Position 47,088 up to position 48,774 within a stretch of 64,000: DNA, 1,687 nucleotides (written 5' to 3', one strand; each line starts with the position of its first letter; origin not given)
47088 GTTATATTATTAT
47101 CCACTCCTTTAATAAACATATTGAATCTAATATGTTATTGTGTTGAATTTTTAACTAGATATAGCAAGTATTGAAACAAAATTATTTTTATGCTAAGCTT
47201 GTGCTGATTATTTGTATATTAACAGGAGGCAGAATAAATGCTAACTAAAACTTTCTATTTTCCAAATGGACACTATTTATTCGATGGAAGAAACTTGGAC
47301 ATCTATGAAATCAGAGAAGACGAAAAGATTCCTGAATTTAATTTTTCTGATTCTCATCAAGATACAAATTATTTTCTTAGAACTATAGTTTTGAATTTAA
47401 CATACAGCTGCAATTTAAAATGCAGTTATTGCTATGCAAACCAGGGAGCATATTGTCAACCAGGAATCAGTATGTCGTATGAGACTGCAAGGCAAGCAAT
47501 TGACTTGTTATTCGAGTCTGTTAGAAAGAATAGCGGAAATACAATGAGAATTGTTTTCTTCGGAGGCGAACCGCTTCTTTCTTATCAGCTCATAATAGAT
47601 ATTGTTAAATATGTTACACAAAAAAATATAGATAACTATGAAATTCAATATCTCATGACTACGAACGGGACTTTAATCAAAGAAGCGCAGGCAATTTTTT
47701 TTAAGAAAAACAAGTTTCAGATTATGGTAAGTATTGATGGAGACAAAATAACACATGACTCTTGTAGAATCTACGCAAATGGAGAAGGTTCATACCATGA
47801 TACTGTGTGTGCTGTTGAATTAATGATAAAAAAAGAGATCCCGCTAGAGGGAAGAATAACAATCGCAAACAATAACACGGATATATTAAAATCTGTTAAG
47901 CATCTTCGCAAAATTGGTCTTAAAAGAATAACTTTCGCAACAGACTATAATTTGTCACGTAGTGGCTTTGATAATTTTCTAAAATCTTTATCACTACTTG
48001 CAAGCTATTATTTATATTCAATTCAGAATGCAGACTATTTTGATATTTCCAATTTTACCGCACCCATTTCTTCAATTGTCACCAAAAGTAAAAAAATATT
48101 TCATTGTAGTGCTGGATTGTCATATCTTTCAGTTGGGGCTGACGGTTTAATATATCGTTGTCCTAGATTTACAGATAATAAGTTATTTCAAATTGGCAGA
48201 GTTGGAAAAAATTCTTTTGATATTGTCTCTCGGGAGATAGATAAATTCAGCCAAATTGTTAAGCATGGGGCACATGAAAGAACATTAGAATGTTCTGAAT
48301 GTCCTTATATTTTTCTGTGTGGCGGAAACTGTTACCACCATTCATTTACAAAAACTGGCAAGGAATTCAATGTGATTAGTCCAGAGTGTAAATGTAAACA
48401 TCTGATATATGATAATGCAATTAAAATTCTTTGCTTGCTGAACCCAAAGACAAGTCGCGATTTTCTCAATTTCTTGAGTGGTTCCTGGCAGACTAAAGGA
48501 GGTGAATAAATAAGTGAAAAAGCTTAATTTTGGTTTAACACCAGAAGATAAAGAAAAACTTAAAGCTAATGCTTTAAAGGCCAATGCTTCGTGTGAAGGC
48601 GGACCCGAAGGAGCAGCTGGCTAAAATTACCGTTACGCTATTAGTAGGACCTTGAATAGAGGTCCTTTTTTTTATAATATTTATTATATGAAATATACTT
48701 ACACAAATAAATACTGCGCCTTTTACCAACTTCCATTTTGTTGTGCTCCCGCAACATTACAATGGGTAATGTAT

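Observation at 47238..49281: Radical-SAM/SPASM maturase coupled to a 36-aa Cys/Gly-rich peptide, followed by a standalone C39-like peptidase: candidate RiPP/bacteriocin-like module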

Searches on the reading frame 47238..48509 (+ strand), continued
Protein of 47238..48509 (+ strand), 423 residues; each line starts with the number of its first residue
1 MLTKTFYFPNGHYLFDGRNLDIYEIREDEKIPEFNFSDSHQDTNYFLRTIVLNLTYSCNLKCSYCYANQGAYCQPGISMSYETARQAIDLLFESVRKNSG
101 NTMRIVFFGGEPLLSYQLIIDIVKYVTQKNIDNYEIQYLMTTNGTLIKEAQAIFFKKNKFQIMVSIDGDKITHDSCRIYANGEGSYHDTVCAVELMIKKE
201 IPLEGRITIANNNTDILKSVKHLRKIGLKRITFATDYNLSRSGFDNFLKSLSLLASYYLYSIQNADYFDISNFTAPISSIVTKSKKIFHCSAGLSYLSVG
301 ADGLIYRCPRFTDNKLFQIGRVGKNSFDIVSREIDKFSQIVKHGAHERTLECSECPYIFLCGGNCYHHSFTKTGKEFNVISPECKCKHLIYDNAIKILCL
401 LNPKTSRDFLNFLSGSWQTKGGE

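Call 48: find_encoding_contigs(protein=P0026, flank=5000, max_places=2)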
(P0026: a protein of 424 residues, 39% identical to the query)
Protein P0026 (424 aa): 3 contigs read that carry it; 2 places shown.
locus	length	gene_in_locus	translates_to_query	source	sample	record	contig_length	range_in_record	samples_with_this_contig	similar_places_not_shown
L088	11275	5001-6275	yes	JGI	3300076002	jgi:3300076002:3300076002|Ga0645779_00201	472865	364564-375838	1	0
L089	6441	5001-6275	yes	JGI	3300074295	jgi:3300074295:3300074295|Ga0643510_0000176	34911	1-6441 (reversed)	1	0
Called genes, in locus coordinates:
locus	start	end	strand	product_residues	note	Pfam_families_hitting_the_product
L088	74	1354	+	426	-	-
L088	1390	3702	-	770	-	PF21132:MFD_D3, PF02559:CarD_TRCF_RID, PF00176:SNF2-rel_dom (weak), PF00270:DEAD, PF04851:ResIII, PF00271:Helicase_C, PF03461:TRCF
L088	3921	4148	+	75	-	-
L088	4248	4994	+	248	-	PF12746:GNAT_acetyltran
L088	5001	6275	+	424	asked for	PF13353:Fer4_12, PF04055:Radical_SAM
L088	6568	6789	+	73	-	-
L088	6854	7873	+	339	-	PF04055:Radical_SAM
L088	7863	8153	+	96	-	-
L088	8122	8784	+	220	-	PF01209:Ubie_methyltran (weak), PF02353:CMAS (weak), PF13847:Methyltransf_31, PF08241:Methyltransf_11, PF08242:Methyltransf_12 (weak), PF13649:Methyltransf_25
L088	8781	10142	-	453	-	PF01871:AMMECR1, PF01875:Memo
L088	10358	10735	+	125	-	-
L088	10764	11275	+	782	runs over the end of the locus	PF00925:GTP_cyclohydro2, PF00215:OMPdecase, PF00625:Guanylate_kin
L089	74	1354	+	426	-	-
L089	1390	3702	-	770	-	PF21132:MFD_D3, PF02559:CarD_TRCF_RID, PF00176:SNF2-rel_dom (weak), PF00270:DEAD, PF04851:ResIII, PF00271:Helicase_C, PF03461:TRCF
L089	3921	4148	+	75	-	-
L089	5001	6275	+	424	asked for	PF13353:Fer4_12, PF04055:Radical_SAM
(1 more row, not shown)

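Call 50: find_encoding_contigs(protein=P0007, flank=5000, max_places=2)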
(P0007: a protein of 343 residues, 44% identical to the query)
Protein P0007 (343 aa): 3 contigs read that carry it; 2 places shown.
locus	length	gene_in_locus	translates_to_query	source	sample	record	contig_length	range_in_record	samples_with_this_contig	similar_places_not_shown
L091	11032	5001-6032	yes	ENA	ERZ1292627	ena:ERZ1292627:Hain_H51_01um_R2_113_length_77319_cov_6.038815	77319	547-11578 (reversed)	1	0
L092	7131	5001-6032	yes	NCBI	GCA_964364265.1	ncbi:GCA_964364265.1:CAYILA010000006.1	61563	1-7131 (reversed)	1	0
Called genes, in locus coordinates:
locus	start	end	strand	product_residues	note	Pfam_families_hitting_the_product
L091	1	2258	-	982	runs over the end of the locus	PF00005:ABC_tran (faint), PF01637:ATPase_2 (faint), PF02463:SMC_N (faint), PF03193:RsgA_GTPase (faint), PF13191:AAA_16 (faint), PF13555:AAA_29 (faint), PF17760:UvrA_inter, PF17755:UvrA_DNA-bind, +3 more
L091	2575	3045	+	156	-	PF04519:Bactofilin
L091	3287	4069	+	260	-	PF00781:DAGK_cat (weak)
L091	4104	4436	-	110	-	-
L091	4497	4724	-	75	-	-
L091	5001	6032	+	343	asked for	PF04055:Radical_SAM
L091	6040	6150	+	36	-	-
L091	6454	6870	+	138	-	-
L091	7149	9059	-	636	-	PF16927:HisKA_7TM, PF00512:HisKA, PF02518:HATPase_c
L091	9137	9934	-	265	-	PF13489:Methyltransf_23, PF01209:Ubie_methyltran (weak), PF13847:Methyltransf_31, PF08241:Methyltransf_11, PF08242:Methyltransf_12 (faint), PF13649:Methyltransf_25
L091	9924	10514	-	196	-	-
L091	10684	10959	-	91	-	-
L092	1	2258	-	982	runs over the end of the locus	PF00005:ABC_tran (faint), PF01637:ATPase_2 (faint), PF02463:SMC_N (faint), PF03193:RsgA_GTPase (faint), PF13191:AAA_16 (faint), PF13555:AAA_29 (faint), PF17760:UvrA_inter, PF17755:UvrA_DNA-bind, +3 more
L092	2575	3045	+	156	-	PF04519:Bactofilin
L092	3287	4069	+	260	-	PF00781:DAGK_cat (weak)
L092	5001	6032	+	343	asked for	PF04055:Radical_SAM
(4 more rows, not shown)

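Call 52: search_protein_families(library=ncbifam, proteins=[L088:4248-4994:+, L083:4258-4989:+, P0009, P0022], max_evalue=1)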
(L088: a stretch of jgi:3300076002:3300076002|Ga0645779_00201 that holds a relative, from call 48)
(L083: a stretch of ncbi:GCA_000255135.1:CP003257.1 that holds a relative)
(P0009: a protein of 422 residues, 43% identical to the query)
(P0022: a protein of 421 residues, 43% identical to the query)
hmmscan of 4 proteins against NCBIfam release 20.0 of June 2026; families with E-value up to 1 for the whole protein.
L088:4248-4994:+ (248 aa): 4 families
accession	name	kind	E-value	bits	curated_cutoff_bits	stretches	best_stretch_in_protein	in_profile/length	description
NF033472.1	AAC_2p_IIb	exception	9.3e-05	21.7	390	1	131-233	115-218/228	kasugamycin N-acetyltransferase AAC(2')-IIb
NF043067.1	AAC_6p_group_E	equivalog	0.022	14.6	140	1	171-246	67-138/140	aminoglycoside 6'-N-acetyltransferase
NF000115.2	AAC_6p_Iad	exception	0.075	13.2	275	1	183-246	80-142/144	aminoglycoside N-acetyltransferase AAC(6')-Iad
NF000100.2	AAC_2p_IIa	exception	0.17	11.2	510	1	161-233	156-228/238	kasugamycin N-acetyltransferase AAC(2')-IIa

L083:4258-4989:+ (243 aa): 3 families
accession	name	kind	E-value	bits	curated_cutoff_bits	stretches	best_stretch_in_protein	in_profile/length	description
NF006528.0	PRK08993.1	subfamily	0.035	13.5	430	1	146-225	126-204/253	2-dehydro-3-deoxy-D-gluconate 5-dehydrogenase KduD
NF033472.1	AAC_2p_IIb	exception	0.078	12.2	390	1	179-230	169-220/228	kasugamycin N-acetyltransferase AAC(2')-IIb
TIGR01832.1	kduD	equivalog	0.095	12.2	338.85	1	148-224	123-198/248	2-dehydro-3-deoxy-D-gluconate 5-dehydrogenase KduD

P0009 (422 aa): 71 families (the best 25 are shown)
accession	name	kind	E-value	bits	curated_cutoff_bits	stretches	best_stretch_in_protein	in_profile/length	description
NF047865.1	rSAM_PapB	equivalog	6.2e-74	249.2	340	1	47-372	3-324/330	PapB family radical SAM/SPASM ranthipeptide maturase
TIGR03906.1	quino_hemo_SAM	equivalog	1.8e-66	224.7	453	1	33-376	80-426/467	quinohemoprotein amine dehydrogenase maturation protein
TIGR04064.1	rSAM_nif11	equivalog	4.2e-60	203.8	518.7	1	32-406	63-442/459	nif11-like peptide radical SAM maturase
TIGR03974.1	rSAM_six_Cys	equivalog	1.3e-57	195.7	425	1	42-384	92-436/451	thioether cross-link-forming SCIFF peptide maturase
NF040492.1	not_ScfB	exception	8.1e-52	176.6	855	1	12-376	58-427/450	ScfB-related radical SAM/SPASM orphan maturase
TIGR04068.1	rSAM_ocin_clost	equivalog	7.7e-50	170.1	500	2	26-199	61-236/462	Cys-rich peptide radical SAM maturase CcpM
TIGR03942.1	sulfatase_rSAM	equivalog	1.3e-40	139.6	349.45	1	55-400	9-360/363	anaerobic sulfatase maturase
TIGR03978.1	rSAM_paired_1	equivalog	9.9e-39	133.4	370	1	55-405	91-459/466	His-Xaa-Ser system radical SAM maturase HxsB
TIGR04115.1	rSAM_Cxxx_rpt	equivalog_domain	3.7e-35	122.1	350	1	47-370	2-331/359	radical SAM peptide maturase, CXXX-repeat target family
NF041298.1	rSAM_mat_DynA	equivalog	1.6e-33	116.2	450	1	57-393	11-349/356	dynobactin maturation radical SAM/SPASM protein DynA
NF035951.1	rSAM_RumMC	equivalog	1.4e-32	113.1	720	2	11-206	76-272/510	RumMC family radical SAM sactipeptide maturase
NF010321.0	PRK13758.1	equivalog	7.8e-32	110.8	441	1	54-374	12-340/370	anaerobic sulfatase-maturase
TIGR04084.1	rSAM_AF0577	subfamily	5.4e-31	107.8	225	1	56-369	6-290/347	TIGR04084 family radical SAM/SPASM domain-containing protein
TIGR04280.1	geopep_mat_rSAM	hypoth_equivalog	1.4e-30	106.6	400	2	51-199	87-234/428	geopeptide radical SAM maturase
TIGR04148.1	GG_samocin_CFB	equivalog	3.4e-29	102.3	300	1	42-199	12-174/411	radical SAM peptide maturase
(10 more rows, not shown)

P0022 (421 aa): 58 families (the best 25 are shown)
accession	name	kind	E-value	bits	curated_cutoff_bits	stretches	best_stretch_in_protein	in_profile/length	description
NF047865.1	rSAM_PapB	equivalog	3.4e-71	240.2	340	1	49-366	2-319/330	PapB family radical SAM/SPASM ranthipeptide maturase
TIGR04064.1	rSAM_nif11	equivalog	5.2e-60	203.5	518.7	2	28-196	58-223/459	nif11-like peptide radical SAM maturase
TIGR03906.1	quino_hemo_SAM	equivalog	1.7e-56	191.8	453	1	47-383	91-434/467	quinohemoprotein amine dehydrogenase maturation protein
TIGR03974.1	rSAM_six_Cys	equivalog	5.1e-51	173.9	425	1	33-371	80-424/451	thioether cross-link-forming SCIFF peptide maturase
TIGR04068.1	rSAM_ocin_clost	equivalog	2.4e-50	171.8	500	2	29-200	59-235/462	Cys-rich peptide radical SAM maturase CcpM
NF040492.1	not_ScfB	exception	1.7e-47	162.3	855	1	47-364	92-416/450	ScfB-related radical SAM/SPASM orphan maturase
TIGR03942.1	sulfatase_rSAM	equivalog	8.6e-36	123.7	349.45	1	58-396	9-357/363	anaerobic sulfatase maturase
NF038107.1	rSAM_NF038107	equivalog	7.7e-35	120.5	600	1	33-388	73-422/444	Cys-every-fifth radical SAM/SPASM peptide maturase CefB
TIGR03978.1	rSAM_paired_1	equivalog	2.3e-34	119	370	1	50-401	82-456/466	His-Xaa-Ser system radical SAM maturase HxsB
TIGR04280.1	geopep_mat_rSAM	hypoth_equivalog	5e-33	114.7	400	2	50-196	84-229/428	geopeptide radical SAM maturase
NF035951.1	rSAM_RumMC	equivalog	1.8e-31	109.4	720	1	23-197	85-259/510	RumMC family radical SAM sactipeptide maturase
NF041298.1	rSAM_mat_DynA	equivalog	3.9e-31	108.3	450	1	60-391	11-348/356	dynobactin maturation radical SAM/SPASM protein DynA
TIGR04115.1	rSAM_Cxxx_rpt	equivalog_domain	1.6e-30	106.8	350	1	50-360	2-323/359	radical SAM peptide maturase, CXXX-repeat target family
TIGR04084.1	rSAM_AF0577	subfamily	1.8e-29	102.8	225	1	56-378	3-302/347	TIGR04084 family radical SAM/SPASM domain-containing protein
NF038170.1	lachnocin_rSAM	equivalog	6.5e-28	97.8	550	1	48-376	74-406/440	lachnocin radical SAM maturase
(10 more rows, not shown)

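Call 57: search_solved_structures(query=A1, max_evalue=0.00001)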
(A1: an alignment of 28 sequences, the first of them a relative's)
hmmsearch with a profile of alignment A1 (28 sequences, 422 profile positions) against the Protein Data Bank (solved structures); distinct sequences matched with E-value up to 0.00001: 8.
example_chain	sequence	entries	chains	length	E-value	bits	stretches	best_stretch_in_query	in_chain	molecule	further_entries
5wgg_A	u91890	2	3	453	1.5e-63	218.4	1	41-384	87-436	Radical SAM domain protein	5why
4k37_A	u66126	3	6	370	2.4e-30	109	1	60-391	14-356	Anaerobic sulfatase-maturating enzyme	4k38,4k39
4k36_A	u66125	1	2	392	2.9e-30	108.8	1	60-392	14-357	Anaerobic sulfatase-maturating enzyme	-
8vpo_A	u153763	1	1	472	8.8e-29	103.9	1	23-367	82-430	Radical SAM core domain-containing protein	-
9gm3_A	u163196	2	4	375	1.1e-25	93.6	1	53-206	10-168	ChlB radical SAM domain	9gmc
6efn_A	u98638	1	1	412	9.9e-11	44.4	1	52-227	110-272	Sporulation killing factor maturation protein SkfB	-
7tol_A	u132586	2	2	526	1.8e-07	33.6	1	55-332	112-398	glycerol dibiphytanyl glycerol tetraether - macrocyclic archaeol synthase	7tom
2fb2_A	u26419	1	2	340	8.6e-06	28.1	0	45-171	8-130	Molybdenum cofactor biosynthesis protein A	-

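Call 75: search_dna_similar(query=window:47238-48506:+, collection=plasmids, mode=protein, max_evalue=1e-30, max_rows=10)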
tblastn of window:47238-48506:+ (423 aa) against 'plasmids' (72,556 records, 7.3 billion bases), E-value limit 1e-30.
Records with a match: 58; places in all: 58; records where one place covers at least 80% of the query: 33.
Best place of each record, by identity: <60% 58.
By first word of the organism name: Bacillus 27; Leisingera 13; Paracoccus 9; Rhizobium 2; Paraclostridium 1; Anaerococcus 1; Novosphingobium 1; Pseudomonas 1; Brevibacillus 1; Nostoc 1; and 1 more.
By predicted mobility (MOB-suite, as given by PLSDB): non-mobilizable 39; conjugative 18; mobilizable 1.
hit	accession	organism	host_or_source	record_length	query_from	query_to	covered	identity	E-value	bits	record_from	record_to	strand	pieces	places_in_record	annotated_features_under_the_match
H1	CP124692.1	Paraclostridium bifermentans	Whole organism,peat soil sample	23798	50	397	82%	31.6%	7e-39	156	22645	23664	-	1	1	none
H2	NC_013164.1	Anaerococcus prevotii DSM 20548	-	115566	40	391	83%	29.5%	4e-34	142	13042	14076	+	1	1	radical SAM protein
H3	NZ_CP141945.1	Novosphingobium sp. RL4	Rheum palmatum L.,Single ...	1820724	10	374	86%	28.3%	5e-34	142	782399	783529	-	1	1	none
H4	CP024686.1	Bacillus wiedmannii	cell culture,soil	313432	21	374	84%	28.4%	7e-34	141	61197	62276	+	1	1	scfB: thioether cross-link-forming SCIFF peptide maturase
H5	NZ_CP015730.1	Bacillus cereus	sludge of an anaerobic digestion reactor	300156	21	374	84%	28.4%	8e-34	141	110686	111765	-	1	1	scfB: thioether cross-link-forming SCIFF peptide maturase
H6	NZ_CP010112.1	Bacillus thuringiensis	soil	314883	21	374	84%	28.4%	9e-34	141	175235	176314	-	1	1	scfB: thioether cross-link-forming SCIFF peptide maturase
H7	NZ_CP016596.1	Bacillus cereus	cell culture,Korean fermented food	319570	21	374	84%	28.4%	1e-33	141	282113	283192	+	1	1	scfB: thioether cross-link-forming SCIFF peptide maturase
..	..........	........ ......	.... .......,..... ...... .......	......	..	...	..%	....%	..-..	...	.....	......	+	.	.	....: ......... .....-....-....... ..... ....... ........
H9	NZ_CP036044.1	Bacillus mycoides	cell culture,soil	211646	21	374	84%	28.1%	7e-33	138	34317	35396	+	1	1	scfB: thioether cross-link-forming SCIFF peptide maturase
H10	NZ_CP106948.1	Bacillus thuringiensis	BGSC database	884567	21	374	84%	28.0%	1e-30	132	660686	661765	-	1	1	scfB: thioether cross-link-forming SCIFF peptide maturase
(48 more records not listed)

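Call 77: search_protein_families(library=pfam, proteins=[L002:8213-9004:+], max_evalue=0.01)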
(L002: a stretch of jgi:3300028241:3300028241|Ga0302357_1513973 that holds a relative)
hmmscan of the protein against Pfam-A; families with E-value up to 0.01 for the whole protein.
L002:8213-9004:+ (263 aa): 0 families

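Call 87: predict_structure(alignment_id=A1)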
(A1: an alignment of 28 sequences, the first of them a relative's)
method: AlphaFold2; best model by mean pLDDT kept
length: 423 residues; sequences in the alignment: 28
mean_pLDDT: 90.3   pTM: 0.90
mean pLDDT of the five models: 90.3, 90.2, 89.6, 89.4, 89.3
residues with pLDDT >= 90: 311; 70-90: 78; 50-70: 27; < 50: 7
segments of 3 or more residues with pLDDT < 50: 419-423
pLDDT, mean of each block of 10 residues (from residue 1): 87 91 79 55 80 92 71 82 98 95 91 94 97 94 97 98 97 94 96 98 96 97 98 93 98 98 97 95 89 94 93 89 89 92 86 93 90 89 95 96 93 69 27
secondary structure, 60 per line:
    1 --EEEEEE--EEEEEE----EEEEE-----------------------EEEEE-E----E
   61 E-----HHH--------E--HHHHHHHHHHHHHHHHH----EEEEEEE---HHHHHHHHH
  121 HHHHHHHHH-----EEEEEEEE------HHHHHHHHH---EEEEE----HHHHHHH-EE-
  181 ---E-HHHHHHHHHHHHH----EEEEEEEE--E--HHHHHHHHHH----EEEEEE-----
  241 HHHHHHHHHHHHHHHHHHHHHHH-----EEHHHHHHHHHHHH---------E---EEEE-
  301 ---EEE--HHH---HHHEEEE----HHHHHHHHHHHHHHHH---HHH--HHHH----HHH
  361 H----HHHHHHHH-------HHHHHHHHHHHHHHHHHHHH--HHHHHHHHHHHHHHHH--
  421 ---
elements in order: E3-8 E11-16 E21-25 E49-53 H81-97 E102-108 H112-129 E135-142 H149-157 E161-165 H170-176 H186-198 E203-210 H216-225 E230-235 H241-263 H271-282 E296-299 E304-306 E318-321 H326-341 H350-353 H358-361 H366-373 H381-400 H403-418

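Call 89: fold_search(model_id=the predicted structure, library=pdb)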
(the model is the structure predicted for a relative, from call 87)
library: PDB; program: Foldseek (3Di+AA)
matches with E <= 10: 1412; with E <= 0.001: 87
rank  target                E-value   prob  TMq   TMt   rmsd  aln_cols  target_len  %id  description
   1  5why_B                8.2e-27  1.00  0.76  0.77   6.2       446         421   21  Structural Insights into Thioether Bond Formation in the Biosynthesis of Sactipeptides (released 2017-07-26)
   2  5wgg_A                1.7e-26  1.00  0.78  0.75   4.6       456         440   22  Structural Insights into Thioether Bond Formation in the Biosynthesis of Sactipeptides (released 2017-07-26)
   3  5why_A                2.6e-25  1.00  0.77  0.78   6.5       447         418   22  Structural Insights into Thioether Bond Formation in the Biosynthesis of Sactipeptides (released 2017-07-26)
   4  4k36_A                7.9e-22  1.00  0.69  0.76   4.3       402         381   20  His6 tagged anSMEcpe with bound AdoMet (released 2013-05-08)
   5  4k37_A                1.7e-21  1.00  0.69  0.80   3.7       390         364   21  Native anSMEcpe with bound AdoMet (released 2013-05-08)
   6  4k37_B                2.0e-21  1.00  0.69  0.78   3.5       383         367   21  Native anSMEcpe with bound AdoMet (released 2013-05-08)
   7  4k39_A                3.0e-21  1.00  0.70  0.81   3.6       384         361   21  Native anSMEcpe with bound AdoMet and Cp18Cys peptide (released 2013-05-08)
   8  4k36_B                4.1e-21  1.00  0.69  0.79   3.3       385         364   21  His6 tagged anSMEcpe with bound AdoMet (released 2013-05-08)
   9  4k38_A                4.9e-21  1.00  0.69  0.78   3.8       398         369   21  Native anSMEcpe with bound AdoMet and Kp18Cys peptide (released 2013-05-08)
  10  4k38_B                7.3e-21  1.00  0.69  0.80   3.5       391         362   21  Native anSMEcpe with bound AdoMet and Kp18Cys peptide (released 2013-05-08)
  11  4k39_B                7.3e-21  1.00  0.69  0.80   3.8       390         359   20  Native anSMEcpe with bound AdoMet and Cp18Cys peptide (released 2013-05-08)
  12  9gm3_C                5.8e-18  1.00  0.70  0.79   4.5       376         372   18  Crystal structure of the complex formed between the radical SAM protein ChlB and the leader region of its precursor su (released 2025-06-25)
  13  9gm3_A                1.7e-17  1.00  0.70  0.78   4.6       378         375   17  Crystal structure of the complex formed between the radical SAM protein ChlB and the leader region of its precursor su (released 2025-06-25)
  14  9gmc_A                3.4e-17  1.00  0.71  0.80   3.4       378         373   17  Crystal structure of the complex formed between the radical SAM protein ChlB and the R3A mutant of ChlA (released 2025-06-25)
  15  9gmc_C                4.3e-17  1.00  0.71  0.80   3.5       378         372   17  Crystal structure of the complex formed between the radical SAM protein ChlB and the R3A mutant of ChlA (released 2025-06-25)
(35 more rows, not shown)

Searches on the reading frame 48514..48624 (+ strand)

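Call 3: search_protein_families(library=ncbifam, proteins=[window:48514-48624:+], max_evalue=1)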
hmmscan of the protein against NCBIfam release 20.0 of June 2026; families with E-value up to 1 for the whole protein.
window:48514-48624:+ (36 aa): 0 families

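Call 4: search_protein_families(library=pfam, proteins=[window:48514-48624:+], max_evalue=1)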
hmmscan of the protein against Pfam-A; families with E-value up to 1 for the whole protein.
window:48514-48624:+ (36 aa): 1 family
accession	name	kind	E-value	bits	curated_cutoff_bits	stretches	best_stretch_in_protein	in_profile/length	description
PF21983.2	NikA-like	-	0.016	15.7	27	1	2-26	5-29/72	Mobilization protein NikA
